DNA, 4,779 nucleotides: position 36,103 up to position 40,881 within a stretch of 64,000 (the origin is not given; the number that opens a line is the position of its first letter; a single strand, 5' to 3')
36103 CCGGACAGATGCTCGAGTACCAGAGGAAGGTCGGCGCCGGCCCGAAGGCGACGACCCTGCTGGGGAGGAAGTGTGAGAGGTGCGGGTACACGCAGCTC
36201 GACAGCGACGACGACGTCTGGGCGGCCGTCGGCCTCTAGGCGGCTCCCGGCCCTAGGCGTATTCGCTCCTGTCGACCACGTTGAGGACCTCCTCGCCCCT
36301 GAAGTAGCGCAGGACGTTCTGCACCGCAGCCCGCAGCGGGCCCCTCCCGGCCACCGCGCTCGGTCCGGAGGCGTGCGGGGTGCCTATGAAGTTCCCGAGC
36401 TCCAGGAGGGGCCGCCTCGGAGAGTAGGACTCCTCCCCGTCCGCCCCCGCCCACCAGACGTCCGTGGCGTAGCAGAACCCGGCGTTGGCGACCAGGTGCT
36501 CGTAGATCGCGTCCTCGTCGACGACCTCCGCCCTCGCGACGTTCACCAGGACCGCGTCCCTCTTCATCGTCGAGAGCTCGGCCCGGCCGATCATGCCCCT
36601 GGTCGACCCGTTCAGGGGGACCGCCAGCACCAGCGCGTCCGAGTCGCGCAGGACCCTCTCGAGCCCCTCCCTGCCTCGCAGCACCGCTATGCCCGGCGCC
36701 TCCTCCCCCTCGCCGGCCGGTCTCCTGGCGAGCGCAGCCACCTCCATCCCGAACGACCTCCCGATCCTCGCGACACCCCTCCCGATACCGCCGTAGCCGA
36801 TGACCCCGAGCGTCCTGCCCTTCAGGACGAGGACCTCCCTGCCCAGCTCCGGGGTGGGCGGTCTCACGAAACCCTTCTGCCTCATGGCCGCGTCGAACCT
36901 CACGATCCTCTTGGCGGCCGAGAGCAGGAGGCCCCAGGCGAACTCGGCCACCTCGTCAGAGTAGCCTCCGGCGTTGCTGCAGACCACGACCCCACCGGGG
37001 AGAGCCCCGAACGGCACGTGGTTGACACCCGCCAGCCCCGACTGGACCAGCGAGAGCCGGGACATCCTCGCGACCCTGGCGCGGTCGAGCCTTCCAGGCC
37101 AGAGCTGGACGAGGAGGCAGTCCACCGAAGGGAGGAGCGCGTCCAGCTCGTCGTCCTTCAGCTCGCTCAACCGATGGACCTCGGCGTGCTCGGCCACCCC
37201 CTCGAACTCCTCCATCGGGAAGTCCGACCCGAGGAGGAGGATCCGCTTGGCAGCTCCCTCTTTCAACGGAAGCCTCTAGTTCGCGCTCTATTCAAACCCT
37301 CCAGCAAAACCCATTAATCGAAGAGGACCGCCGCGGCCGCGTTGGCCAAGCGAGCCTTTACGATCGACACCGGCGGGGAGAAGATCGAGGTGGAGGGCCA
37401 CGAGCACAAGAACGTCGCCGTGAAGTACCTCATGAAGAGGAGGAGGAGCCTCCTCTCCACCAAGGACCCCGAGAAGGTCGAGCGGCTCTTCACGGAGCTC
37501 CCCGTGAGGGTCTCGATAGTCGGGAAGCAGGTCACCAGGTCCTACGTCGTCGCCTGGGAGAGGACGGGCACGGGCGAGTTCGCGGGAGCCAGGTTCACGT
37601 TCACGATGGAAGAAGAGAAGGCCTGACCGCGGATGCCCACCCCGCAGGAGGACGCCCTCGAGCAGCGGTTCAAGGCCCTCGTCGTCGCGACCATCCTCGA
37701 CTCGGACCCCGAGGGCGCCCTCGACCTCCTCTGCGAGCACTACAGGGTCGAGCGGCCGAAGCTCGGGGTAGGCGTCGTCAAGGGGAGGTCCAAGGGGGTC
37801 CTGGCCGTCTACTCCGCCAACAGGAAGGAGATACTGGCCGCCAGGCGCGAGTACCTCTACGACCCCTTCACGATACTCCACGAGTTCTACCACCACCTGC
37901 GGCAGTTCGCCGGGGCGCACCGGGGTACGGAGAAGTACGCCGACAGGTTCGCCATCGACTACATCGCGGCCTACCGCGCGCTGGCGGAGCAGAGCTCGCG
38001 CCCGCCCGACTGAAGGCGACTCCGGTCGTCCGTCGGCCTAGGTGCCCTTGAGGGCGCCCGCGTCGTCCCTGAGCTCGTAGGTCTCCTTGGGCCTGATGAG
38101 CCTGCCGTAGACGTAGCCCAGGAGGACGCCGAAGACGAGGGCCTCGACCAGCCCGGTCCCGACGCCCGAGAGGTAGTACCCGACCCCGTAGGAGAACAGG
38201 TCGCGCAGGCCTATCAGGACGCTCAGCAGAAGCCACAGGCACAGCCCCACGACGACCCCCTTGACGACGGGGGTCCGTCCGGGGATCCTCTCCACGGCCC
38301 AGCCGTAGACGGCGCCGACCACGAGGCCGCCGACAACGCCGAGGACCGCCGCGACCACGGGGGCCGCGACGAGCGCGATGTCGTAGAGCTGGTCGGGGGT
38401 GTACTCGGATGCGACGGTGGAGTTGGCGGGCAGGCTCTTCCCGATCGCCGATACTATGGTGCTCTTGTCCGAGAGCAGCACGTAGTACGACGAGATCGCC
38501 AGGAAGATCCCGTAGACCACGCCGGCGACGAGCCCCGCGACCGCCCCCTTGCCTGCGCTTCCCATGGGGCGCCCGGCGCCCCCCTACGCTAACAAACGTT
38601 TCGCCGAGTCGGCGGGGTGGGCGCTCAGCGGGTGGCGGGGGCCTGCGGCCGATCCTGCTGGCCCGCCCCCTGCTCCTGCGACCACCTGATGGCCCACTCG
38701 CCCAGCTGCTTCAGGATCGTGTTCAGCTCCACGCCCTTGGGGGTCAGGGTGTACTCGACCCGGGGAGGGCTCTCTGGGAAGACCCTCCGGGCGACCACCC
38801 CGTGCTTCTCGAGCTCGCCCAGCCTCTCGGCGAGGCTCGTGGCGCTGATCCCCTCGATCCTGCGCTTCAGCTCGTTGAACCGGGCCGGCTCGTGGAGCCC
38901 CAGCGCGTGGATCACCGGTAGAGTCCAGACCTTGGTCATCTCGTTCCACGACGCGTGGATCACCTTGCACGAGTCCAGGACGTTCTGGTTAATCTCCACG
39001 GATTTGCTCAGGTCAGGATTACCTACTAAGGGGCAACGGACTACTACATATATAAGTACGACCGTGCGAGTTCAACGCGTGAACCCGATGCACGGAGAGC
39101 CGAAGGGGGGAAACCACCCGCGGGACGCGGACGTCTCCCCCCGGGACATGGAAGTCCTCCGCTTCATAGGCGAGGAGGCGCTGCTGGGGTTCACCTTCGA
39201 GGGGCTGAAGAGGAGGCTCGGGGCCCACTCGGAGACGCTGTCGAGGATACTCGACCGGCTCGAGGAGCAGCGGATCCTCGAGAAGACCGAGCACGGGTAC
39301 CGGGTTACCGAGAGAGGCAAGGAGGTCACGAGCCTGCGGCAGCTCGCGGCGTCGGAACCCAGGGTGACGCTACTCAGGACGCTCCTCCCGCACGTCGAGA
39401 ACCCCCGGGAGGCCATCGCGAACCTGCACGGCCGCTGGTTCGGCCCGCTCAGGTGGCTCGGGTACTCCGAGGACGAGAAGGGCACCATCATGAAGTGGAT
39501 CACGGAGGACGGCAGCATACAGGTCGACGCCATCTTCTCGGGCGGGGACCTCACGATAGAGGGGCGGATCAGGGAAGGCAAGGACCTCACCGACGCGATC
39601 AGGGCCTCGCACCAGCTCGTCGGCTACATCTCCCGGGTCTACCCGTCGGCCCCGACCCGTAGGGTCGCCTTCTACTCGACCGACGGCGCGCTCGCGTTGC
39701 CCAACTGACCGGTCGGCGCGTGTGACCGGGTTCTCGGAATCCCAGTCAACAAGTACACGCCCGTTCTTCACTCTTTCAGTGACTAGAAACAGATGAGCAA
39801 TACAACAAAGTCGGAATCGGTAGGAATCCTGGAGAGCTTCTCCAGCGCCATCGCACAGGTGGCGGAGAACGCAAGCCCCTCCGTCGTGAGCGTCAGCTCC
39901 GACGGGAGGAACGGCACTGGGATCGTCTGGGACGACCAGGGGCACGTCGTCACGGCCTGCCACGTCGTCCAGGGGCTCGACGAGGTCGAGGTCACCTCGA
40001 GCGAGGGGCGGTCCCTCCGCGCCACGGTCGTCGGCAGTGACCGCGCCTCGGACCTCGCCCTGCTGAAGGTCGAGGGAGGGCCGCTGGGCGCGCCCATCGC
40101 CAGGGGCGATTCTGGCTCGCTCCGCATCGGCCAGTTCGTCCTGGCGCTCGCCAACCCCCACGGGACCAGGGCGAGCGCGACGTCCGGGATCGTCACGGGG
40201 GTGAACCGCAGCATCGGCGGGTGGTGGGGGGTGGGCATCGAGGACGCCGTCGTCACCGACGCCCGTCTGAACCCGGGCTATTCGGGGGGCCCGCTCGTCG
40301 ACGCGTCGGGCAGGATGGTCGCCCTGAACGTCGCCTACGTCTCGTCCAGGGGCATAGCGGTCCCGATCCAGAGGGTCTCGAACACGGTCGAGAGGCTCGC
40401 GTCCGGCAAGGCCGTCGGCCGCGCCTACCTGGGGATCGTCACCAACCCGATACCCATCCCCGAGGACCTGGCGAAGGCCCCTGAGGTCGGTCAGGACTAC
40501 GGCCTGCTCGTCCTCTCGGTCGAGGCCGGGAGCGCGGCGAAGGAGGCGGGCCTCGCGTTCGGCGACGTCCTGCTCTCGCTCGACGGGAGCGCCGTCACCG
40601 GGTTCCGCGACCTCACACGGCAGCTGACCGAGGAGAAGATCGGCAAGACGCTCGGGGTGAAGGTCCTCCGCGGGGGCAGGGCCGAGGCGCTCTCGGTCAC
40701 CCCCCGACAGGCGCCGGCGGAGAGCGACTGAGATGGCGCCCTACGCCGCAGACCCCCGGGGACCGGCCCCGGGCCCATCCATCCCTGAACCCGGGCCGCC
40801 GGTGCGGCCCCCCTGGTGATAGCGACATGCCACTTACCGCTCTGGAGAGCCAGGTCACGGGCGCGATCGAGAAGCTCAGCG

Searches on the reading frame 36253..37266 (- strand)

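Call 32: search_protein_families(library=pfam, proteins=[window:36253-37266:-], max_evalue=0.00001)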
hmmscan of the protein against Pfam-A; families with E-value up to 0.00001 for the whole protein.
window:36253-37266:- (337 aa): 2 families
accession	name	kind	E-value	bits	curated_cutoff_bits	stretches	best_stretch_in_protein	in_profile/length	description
PF02826.25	2-Hacid_dh_C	-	1e-39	136.2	25.1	1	112-299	2-177/178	D-isomer specific 2-hydroxyacid dehydrogenase, NAD binding domain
PF00389.36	2-Hacid_dh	-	3.9e-09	36.7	24.6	1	26-331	19-133/134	D-isomer specific 2-hydroxyacid dehydrogenase, catalytic domain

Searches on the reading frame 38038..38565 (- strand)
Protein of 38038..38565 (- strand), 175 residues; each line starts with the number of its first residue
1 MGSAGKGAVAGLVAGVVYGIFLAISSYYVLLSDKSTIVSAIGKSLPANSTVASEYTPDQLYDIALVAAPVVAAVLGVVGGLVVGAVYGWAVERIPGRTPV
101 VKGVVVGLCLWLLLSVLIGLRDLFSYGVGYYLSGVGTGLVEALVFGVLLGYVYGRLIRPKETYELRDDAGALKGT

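Call 32: search_protein_families(library=pfam, proteins=[window:38038-38565:-], max_evalue=0.00001)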
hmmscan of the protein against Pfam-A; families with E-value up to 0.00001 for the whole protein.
window:38038-38565:- (175 aa): 1 family
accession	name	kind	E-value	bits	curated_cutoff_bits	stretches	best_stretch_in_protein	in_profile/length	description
PF20587.3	DUF6789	-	2.1e-06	28.3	27.1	0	3-159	3-139/144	Family of unknown function (DUF6789)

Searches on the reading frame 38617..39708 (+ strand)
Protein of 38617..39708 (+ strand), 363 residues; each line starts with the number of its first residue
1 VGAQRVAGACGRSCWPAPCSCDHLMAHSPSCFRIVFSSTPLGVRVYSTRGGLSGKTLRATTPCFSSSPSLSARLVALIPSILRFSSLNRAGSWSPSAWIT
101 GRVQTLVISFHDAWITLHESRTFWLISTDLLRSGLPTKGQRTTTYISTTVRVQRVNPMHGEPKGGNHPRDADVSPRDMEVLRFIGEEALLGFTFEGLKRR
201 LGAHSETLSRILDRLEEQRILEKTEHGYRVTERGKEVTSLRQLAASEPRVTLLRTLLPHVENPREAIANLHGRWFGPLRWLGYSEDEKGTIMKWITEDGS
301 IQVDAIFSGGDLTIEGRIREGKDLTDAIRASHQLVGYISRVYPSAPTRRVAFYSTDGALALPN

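Call 32: search_protein_families(library=pfam, proteins=[window:38617-39708:+], max_evalue=0.00001)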
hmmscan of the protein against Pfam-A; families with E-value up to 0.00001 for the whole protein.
window:38617-39708:+ (363 aa): 1 family
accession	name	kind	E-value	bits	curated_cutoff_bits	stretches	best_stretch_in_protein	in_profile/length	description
PF25213.1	HVO_A0261_N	-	4.9e-08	33.2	35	1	196-238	29-71/86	HVO_A0261 N-terminal domain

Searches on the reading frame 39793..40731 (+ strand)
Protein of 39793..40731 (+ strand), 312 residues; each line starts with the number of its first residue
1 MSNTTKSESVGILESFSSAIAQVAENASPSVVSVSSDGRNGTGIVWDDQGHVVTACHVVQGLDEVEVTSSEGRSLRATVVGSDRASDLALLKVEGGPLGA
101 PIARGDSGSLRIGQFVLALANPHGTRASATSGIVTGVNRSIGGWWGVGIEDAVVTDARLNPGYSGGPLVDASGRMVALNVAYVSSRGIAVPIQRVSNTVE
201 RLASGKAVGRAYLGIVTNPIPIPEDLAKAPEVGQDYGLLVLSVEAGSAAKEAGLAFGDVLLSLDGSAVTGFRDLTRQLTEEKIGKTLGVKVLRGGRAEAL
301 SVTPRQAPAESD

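Call 32: search_protein_families(library=pfam, proteins=[window:39793-40731:+], max_evalue=0.00001)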
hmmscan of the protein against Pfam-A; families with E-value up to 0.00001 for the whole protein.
window:39793-40731:+ (312 aa): 4 families
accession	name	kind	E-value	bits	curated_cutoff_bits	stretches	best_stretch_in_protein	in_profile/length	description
PF13365.12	Trypsin_2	-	1.8e-30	107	27.6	1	41-178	1-144/144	Trypsin-like peptidase domain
PF13180.12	PDZ_2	-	1e-12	48.6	27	1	234-302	10-78/80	PDZ domain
PF00089.32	Trypsin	-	5.7e-07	30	20.6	1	23-181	7-197/220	Trypsin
PF00595.29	PDZ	-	9.5e-06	26.3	23.2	0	235-291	24-80/81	PDZ domain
